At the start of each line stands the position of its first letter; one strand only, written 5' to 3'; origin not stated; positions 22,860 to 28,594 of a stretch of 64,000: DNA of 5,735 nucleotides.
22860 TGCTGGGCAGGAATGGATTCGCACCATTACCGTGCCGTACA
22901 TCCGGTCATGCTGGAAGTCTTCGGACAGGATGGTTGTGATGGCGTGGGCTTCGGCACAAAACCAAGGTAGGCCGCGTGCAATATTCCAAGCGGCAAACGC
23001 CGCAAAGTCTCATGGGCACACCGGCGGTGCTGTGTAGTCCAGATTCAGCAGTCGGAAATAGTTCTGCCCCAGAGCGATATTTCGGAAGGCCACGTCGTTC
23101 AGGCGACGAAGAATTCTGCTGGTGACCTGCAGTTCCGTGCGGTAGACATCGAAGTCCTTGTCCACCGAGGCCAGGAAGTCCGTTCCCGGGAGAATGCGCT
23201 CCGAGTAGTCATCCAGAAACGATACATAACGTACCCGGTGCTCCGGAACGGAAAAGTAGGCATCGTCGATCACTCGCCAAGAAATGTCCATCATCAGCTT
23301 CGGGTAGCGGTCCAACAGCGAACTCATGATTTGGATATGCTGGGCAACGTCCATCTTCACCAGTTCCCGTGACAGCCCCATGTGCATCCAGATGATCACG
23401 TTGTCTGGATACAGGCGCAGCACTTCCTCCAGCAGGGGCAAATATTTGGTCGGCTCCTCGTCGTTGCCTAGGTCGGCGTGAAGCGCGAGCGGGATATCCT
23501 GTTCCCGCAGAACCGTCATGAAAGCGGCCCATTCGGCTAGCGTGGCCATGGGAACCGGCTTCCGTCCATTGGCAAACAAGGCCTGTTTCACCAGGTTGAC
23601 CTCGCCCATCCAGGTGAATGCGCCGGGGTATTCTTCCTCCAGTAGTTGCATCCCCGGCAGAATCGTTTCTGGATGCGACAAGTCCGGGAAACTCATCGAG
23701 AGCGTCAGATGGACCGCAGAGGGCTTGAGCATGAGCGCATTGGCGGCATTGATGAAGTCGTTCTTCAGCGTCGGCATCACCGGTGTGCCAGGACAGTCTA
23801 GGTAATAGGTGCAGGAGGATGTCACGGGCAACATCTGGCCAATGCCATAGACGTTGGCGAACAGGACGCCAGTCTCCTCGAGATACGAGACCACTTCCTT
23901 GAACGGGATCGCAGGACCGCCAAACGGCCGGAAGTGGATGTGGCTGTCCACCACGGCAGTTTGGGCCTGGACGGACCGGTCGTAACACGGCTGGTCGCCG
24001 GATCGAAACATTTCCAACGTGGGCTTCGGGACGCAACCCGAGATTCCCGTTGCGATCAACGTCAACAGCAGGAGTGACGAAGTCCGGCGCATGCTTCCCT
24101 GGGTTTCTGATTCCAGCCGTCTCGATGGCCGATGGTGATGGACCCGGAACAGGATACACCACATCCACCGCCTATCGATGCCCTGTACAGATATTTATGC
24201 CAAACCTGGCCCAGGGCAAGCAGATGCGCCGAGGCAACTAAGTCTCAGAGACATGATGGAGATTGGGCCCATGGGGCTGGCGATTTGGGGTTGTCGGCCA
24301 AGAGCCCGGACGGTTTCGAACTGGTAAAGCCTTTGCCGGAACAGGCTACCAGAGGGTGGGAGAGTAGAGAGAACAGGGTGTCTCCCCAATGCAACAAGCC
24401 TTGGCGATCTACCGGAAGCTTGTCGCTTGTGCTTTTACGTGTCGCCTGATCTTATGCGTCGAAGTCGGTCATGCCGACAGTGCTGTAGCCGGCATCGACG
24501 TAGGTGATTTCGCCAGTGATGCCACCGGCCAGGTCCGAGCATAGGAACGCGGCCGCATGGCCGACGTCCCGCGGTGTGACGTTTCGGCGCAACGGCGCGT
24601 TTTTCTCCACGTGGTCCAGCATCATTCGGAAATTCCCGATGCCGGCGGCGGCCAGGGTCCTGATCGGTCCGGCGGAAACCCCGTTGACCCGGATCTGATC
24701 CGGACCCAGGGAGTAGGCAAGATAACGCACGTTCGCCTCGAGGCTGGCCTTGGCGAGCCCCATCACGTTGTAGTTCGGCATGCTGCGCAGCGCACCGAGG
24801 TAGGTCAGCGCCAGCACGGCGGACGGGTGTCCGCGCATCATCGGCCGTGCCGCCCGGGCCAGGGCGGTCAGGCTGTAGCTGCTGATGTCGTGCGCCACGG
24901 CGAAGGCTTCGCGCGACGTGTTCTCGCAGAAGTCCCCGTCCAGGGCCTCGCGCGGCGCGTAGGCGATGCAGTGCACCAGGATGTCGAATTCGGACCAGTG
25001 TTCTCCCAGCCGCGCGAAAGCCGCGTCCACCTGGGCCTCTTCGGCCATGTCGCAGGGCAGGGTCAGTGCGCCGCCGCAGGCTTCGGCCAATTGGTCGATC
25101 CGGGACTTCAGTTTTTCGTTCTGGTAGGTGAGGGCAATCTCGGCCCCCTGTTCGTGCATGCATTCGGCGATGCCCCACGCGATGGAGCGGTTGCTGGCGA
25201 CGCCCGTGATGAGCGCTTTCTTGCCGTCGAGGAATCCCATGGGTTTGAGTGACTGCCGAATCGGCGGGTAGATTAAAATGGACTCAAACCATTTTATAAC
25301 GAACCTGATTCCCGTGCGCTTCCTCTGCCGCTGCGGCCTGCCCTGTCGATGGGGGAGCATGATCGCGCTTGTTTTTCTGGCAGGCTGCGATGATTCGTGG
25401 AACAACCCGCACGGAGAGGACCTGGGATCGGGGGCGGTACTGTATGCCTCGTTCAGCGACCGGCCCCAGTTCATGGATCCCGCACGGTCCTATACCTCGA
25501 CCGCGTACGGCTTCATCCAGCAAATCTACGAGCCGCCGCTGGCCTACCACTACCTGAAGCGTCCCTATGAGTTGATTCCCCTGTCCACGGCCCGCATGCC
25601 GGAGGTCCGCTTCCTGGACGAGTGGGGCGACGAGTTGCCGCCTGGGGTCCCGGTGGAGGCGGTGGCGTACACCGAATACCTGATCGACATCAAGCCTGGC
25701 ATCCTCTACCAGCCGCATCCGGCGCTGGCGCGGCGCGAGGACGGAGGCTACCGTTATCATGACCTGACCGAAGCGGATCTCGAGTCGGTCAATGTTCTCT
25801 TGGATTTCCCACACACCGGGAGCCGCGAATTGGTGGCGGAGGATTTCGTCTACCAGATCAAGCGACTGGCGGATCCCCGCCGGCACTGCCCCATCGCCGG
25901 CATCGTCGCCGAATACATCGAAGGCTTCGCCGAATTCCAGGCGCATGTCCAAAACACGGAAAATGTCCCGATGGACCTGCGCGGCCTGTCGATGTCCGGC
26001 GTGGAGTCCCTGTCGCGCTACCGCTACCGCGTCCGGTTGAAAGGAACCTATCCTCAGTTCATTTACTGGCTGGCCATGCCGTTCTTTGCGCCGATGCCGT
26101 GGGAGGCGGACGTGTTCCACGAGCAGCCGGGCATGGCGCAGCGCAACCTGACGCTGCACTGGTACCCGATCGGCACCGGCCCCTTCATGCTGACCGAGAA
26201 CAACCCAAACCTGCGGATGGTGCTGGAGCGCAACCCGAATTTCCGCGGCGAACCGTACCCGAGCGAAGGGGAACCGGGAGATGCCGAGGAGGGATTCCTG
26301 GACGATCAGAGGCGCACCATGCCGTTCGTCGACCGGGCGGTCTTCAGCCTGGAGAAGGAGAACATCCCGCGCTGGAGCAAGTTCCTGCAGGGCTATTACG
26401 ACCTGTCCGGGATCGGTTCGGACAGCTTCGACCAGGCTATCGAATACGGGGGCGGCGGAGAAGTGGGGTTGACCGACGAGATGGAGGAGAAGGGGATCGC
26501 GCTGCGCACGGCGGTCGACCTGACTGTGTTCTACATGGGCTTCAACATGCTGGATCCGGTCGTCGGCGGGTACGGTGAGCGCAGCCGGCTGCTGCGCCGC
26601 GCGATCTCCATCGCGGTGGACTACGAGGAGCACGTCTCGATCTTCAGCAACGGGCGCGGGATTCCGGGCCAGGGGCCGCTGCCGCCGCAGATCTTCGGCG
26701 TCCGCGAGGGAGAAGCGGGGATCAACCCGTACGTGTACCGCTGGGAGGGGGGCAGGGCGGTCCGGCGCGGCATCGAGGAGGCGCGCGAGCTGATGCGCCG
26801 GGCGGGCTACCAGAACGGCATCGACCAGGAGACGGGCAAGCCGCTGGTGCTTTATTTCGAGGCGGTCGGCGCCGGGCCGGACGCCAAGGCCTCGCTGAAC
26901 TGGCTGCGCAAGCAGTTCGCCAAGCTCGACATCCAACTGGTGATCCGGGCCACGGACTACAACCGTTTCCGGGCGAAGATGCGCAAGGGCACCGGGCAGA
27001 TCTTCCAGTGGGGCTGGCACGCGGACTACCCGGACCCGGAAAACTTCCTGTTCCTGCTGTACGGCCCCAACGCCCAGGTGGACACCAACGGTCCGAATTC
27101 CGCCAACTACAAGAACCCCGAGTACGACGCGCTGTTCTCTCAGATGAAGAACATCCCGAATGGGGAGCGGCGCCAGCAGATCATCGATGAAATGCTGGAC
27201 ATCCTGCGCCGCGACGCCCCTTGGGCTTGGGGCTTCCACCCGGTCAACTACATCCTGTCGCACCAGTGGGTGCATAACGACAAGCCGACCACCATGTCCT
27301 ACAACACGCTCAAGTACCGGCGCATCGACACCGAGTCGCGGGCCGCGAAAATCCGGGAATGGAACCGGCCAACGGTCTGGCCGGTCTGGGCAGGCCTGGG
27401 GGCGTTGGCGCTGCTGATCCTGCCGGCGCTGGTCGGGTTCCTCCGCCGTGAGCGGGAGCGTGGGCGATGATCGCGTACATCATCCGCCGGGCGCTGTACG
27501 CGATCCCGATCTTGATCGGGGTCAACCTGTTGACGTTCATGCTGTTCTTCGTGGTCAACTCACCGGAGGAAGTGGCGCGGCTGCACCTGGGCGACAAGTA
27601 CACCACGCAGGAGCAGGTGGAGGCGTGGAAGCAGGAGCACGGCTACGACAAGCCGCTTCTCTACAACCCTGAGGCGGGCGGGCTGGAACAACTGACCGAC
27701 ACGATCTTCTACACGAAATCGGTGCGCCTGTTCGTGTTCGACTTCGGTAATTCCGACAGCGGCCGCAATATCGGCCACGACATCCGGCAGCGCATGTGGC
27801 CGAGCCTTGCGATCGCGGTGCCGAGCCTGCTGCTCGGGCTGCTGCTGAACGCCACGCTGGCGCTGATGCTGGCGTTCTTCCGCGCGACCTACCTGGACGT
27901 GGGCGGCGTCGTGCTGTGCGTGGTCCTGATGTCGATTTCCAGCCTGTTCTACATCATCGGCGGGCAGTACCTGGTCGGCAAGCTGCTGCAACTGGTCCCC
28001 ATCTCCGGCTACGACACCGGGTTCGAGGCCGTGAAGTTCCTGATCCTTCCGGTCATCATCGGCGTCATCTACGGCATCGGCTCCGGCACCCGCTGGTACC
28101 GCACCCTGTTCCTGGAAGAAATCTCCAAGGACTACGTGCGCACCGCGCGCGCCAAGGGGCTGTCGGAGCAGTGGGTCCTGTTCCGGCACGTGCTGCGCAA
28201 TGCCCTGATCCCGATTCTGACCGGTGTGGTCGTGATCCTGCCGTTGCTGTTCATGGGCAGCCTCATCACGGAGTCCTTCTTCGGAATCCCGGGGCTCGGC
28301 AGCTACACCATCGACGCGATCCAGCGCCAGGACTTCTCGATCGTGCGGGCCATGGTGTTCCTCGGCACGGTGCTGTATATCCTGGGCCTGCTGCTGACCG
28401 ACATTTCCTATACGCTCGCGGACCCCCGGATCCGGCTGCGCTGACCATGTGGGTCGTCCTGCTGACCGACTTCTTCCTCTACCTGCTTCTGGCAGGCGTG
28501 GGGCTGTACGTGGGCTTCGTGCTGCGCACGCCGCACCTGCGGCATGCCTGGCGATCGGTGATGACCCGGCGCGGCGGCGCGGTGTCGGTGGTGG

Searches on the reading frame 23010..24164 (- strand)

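Call 38: search_protein_families(library=pfam, max_evalue=0.00001, proteins=[window:23010-24164:-])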
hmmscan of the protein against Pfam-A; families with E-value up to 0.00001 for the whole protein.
window:23010-24164:- (384 aa): 1 family
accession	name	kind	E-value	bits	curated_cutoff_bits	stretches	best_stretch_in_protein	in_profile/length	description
PF04909.20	Amidohydro_2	-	1e-08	35.7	26.4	1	211-330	126-247/289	Amidohydrolase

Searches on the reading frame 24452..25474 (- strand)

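Call 38: search_protein_families(library=pfam, max_evalue=0.00001, proteins=[window:24452-25474:-])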
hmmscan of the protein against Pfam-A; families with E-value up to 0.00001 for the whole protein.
window:24452-25474:- (340 aa): 2 families
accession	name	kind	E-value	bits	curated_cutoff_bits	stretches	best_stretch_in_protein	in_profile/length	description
PF13561.12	adh_short_C2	-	1.2e-86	290.6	27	1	91-331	1-236/236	Enoyl-(Acyl carrier protein) reductase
PF00106.31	adh_short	-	3e-17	63.2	26.6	1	85-276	1-187/195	short chain dehydrogenase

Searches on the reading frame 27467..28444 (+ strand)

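Call 38: search_protein_families(library=pfam, max_evalue=0.00001, proteins=[window:27467-28444:+])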
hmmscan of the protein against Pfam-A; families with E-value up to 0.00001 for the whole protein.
window:27467-28444:+ (325 aa): 2 families
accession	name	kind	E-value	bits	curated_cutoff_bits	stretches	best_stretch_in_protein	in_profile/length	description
PF00528.27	BPD_transp_1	-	5.5e-33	114.7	26.4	1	130-323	3-183/184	Binding-protein-dependent transport system inner membrane component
PF19300.4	BPD_transp_1_N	-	1.8e-07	31.7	23.8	1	1-65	1-62/114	Binding-prot-dependent transport system membrane comp, N-term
